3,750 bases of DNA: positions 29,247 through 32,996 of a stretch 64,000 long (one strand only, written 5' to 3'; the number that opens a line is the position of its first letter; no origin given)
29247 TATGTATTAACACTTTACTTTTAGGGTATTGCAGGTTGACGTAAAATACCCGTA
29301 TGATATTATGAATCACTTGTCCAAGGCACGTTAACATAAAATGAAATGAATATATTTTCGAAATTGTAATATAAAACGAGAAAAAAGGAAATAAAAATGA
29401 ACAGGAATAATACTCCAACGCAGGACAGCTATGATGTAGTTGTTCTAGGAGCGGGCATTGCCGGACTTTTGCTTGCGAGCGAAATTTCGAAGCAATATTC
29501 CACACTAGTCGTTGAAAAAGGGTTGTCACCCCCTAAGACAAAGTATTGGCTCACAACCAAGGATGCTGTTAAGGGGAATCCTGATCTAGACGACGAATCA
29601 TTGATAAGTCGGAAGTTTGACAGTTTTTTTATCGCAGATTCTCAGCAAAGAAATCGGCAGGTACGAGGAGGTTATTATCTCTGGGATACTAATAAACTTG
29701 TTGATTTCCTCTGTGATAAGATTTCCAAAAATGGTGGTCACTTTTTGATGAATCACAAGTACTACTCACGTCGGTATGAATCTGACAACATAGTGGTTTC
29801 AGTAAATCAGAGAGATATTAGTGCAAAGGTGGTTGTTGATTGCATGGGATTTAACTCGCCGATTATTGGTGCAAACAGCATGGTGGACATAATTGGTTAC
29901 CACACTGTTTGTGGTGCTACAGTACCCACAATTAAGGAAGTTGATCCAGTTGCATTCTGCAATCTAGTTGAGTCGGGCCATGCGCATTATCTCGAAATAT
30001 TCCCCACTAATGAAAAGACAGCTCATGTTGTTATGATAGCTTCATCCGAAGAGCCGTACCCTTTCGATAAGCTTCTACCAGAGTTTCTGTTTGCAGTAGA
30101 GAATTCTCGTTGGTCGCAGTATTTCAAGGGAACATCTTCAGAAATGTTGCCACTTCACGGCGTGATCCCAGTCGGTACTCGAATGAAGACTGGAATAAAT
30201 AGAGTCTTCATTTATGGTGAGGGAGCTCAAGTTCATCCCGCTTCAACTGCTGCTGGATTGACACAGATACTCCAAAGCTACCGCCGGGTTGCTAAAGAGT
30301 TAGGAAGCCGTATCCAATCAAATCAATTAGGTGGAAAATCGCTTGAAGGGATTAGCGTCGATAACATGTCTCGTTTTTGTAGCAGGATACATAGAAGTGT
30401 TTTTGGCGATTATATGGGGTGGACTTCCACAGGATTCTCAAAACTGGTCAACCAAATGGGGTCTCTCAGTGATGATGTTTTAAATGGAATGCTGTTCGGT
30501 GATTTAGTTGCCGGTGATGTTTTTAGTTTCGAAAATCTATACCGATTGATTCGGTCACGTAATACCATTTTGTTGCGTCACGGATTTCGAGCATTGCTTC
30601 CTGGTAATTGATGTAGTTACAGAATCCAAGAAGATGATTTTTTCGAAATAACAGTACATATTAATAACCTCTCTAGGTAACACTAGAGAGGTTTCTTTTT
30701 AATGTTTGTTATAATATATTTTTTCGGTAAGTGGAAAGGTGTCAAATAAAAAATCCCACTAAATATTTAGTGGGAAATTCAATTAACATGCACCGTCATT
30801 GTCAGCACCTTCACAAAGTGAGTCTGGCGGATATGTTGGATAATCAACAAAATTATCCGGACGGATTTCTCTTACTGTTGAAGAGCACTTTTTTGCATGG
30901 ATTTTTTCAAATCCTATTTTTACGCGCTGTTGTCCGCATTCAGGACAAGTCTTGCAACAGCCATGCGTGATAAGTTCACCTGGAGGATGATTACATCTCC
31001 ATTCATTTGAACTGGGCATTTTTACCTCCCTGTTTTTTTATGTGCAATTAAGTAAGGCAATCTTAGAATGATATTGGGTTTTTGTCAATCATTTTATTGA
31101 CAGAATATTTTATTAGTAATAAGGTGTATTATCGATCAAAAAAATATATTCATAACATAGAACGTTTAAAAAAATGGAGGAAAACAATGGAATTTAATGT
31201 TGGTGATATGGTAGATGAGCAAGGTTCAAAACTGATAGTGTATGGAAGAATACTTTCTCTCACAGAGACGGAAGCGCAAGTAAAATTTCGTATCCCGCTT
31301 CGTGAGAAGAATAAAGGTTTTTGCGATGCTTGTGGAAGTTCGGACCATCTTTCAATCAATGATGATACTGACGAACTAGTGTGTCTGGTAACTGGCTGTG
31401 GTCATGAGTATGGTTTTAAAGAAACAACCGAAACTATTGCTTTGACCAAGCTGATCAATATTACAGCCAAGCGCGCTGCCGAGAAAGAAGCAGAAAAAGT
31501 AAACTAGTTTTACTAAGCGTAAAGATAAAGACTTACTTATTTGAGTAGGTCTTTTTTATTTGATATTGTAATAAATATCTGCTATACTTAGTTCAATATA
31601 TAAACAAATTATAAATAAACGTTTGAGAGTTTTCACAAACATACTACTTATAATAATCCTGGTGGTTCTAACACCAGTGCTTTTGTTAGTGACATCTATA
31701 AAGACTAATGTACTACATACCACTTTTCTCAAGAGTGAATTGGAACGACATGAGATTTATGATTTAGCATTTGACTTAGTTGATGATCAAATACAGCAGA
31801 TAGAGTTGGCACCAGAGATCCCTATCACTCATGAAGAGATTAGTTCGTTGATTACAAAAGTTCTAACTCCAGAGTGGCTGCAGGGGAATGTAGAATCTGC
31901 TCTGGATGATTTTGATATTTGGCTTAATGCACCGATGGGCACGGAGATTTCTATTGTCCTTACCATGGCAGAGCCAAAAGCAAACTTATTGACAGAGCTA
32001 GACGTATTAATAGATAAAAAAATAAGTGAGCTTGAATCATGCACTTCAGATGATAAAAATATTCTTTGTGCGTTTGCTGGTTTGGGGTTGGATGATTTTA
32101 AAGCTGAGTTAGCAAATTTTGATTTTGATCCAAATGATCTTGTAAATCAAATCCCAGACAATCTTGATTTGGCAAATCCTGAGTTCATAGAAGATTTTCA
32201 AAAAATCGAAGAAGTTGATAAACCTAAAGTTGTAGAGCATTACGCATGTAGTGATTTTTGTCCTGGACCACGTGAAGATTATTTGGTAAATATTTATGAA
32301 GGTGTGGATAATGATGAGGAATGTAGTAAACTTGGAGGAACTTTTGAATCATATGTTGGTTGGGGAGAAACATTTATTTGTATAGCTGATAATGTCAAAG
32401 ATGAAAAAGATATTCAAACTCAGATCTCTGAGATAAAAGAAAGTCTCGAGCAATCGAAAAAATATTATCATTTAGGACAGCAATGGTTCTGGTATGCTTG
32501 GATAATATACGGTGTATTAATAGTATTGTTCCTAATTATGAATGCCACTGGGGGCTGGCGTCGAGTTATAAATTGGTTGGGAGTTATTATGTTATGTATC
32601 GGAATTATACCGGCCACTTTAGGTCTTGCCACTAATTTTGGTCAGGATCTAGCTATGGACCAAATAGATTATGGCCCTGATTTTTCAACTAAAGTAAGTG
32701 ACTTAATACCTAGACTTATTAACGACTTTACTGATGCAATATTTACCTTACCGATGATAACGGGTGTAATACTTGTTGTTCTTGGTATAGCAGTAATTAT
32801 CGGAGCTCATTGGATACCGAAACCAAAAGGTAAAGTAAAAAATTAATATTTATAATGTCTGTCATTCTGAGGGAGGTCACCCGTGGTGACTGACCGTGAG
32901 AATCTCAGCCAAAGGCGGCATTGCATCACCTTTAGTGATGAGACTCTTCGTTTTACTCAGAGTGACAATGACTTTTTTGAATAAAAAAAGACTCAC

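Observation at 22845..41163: About 18-kb accessory island bounded by large inverted repeats, with a third partial internal copy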

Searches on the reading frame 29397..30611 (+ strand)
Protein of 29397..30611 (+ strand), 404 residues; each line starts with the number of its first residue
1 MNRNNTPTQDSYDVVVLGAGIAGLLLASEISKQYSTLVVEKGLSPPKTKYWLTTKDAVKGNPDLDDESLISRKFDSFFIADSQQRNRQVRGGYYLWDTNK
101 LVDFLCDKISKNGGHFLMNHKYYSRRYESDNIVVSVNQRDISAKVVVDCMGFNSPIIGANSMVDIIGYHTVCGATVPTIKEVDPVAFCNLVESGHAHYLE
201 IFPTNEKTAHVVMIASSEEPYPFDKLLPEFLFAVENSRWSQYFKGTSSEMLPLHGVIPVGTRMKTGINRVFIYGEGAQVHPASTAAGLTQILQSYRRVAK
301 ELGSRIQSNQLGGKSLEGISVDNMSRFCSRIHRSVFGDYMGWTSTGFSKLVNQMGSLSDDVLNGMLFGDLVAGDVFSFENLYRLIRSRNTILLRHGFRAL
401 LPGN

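Call 9: search_protein_families(library=pfam, proteins=[window:29397-30611:+], max_evalue=0.01)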
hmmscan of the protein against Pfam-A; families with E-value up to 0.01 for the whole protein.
window:29397-30611:+ (404 aa): 7 families
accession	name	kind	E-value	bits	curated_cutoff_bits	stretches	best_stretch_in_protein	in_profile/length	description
PF01266.30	DAO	-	1.2e-08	35.4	27.9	1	13-44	1-33/353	FAD dependent oxidoreductase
PF05834.18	Lycopene_cycl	-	3.2e-07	30.2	23.4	1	13-162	1-146/380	Lycopene cyclase protein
PF01494.25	FAD_binding_3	-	1.9e-06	27.8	22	0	101-302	102-318/349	FAD binding domain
PF03486.20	HI0933_like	-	4.1e-06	26.9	50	0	13-42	2-32/244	HI0933-like protein Rossmann domain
PF13450.12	NAD_binding_8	-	0.0018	19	21.9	1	16-42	1-28/68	NAD(P)-binding Rossmann-like domain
PF07992.20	Pyr_redox_2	-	0.0036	17.2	26.1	0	12-52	1-42/291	Pyridine nucleotide-disulphide oxidoreductase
PF01946.23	Thi4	-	0.0079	15.9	26.2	0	12-45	18-53/235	Thi4 family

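Call 82: find_homologous_proteins(query=window:29397-30611:+, max_evalue=1e-10)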
Query window:29397-30611:+ (404 aa): 7 proteins with E <= 1e-10 among 4067 candidates.
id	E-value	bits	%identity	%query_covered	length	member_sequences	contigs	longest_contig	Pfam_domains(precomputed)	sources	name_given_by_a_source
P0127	6.3e-273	923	100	100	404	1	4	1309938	PF01266.31,PF03486.21,PF05834.19,PF01494.26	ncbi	ncbi:MAG: lycopene cyclase family protein [Candidatus Kerfeldbacteria bacterium]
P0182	1.2e-83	300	40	96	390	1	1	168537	PF01266.31,PF05834.19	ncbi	ncbi:MAG: lycopene cyclase family protein [bacterium]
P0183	3.4e-74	268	36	97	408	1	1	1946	PF01266.31,PF05834.19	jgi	-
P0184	9.6e-74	267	36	99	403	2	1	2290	PF01266.31,PF05834.19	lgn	-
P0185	5.2e-69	251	36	97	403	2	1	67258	PF01266.31,PF05834.19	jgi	-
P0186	7.6e-64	234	34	97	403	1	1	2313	PF01266.31,PF05834.19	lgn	-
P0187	9.4e-63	231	33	96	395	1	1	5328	PF01266.31,PF05834.19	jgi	jgi:2-polyprenyl-6-methoxyphenol hydroxylase-like FAD-dependent oxidoreductase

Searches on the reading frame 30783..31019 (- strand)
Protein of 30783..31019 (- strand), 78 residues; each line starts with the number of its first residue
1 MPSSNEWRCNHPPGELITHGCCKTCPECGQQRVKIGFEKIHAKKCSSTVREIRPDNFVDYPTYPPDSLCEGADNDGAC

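Call 70: search_protein_families(library=pfam, proteins=[window:30783-31019:-], max_evalue=0.001)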
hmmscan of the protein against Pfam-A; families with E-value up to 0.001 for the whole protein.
window:30783-31019:- (78 aa): 0 families

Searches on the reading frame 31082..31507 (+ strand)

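Call 9: search_protein_families(library=pfam, proteins=[window:31082-31507:+], max_evalue=0.01)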
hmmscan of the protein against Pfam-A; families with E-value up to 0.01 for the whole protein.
window:31082-31507:+ (141 aa): 0 families

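Call 45: search_protein_families(library=padloc, proteins=[window:31082-31507:+], max_evalue=0.01)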
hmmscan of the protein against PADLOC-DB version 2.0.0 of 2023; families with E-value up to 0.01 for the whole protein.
window:31082-31507:+ (141 aa): 0 families

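Call 46: search_protein_families(library=ncbifam, proteins=[window:31082-31507:+], max_evalue=0.01)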
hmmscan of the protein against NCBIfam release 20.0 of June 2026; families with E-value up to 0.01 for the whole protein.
window:31082-31507:+ (141 aa): 0 families

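Call 47: search_protein_families(library=phrogs, proteins=[window:31082-31507:+], max_evalue=0.01)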
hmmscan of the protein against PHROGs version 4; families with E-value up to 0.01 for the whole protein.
window:31082-31507:+ (141 aa): 1 family
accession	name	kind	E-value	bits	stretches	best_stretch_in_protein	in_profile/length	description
phrog_239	-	DNA, RNA and nucleotide metabolism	0.0058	16.6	1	70-138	34-106/801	DNA primase/helicase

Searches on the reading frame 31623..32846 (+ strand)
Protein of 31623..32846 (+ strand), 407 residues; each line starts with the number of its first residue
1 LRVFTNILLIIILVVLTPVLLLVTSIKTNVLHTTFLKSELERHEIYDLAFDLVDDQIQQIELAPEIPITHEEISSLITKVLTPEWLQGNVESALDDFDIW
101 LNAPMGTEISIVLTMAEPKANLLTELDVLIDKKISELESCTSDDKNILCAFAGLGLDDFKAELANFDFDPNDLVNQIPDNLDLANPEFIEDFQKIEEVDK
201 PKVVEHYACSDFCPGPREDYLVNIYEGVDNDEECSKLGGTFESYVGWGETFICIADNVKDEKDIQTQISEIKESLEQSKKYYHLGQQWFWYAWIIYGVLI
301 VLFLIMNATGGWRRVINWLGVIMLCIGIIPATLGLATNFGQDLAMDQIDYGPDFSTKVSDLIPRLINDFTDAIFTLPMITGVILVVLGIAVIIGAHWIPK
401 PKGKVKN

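Call 9: search_protein_families(library=pfam, proteins=[window:31623-32846:+], max_evalue=0.01)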
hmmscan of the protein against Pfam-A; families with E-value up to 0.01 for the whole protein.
window:31623-32846:+ (407 aa): 0 families

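Call 45: search_protein_families(library=padloc, proteins=[window:31623-32846:+], max_evalue=0.01)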
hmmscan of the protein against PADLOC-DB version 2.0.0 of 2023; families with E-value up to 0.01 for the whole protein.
window:31623-32846:+ (407 aa): 0 families

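Call 46: search_protein_families(library=ncbifam, proteins=[window:31623-32846:+], max_evalue=0.01)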
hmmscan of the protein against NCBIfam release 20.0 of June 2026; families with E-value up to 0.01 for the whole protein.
window:31623-32846:+ (407 aa): 0 families

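Call 47: search_protein_families(library=phrogs, proteins=[window:31623-32846:+], max_evalue=0.01)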
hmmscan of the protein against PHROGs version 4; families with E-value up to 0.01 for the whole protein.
window:31623-32846:+ (407 aa): 0 families

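Call 81: find_related_loci(query=window:31623-32846:+, collection=viral_contigs, flank=8000)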
Query window:31623-32846:+ (407 aa) in viral_contigs; peptide patterns used: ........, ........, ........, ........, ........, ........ (x = any residue, [..] = any of these).
24 stretches matched a pattern, but none encodes a relative of the query by tblastn (E <= 1e-3).
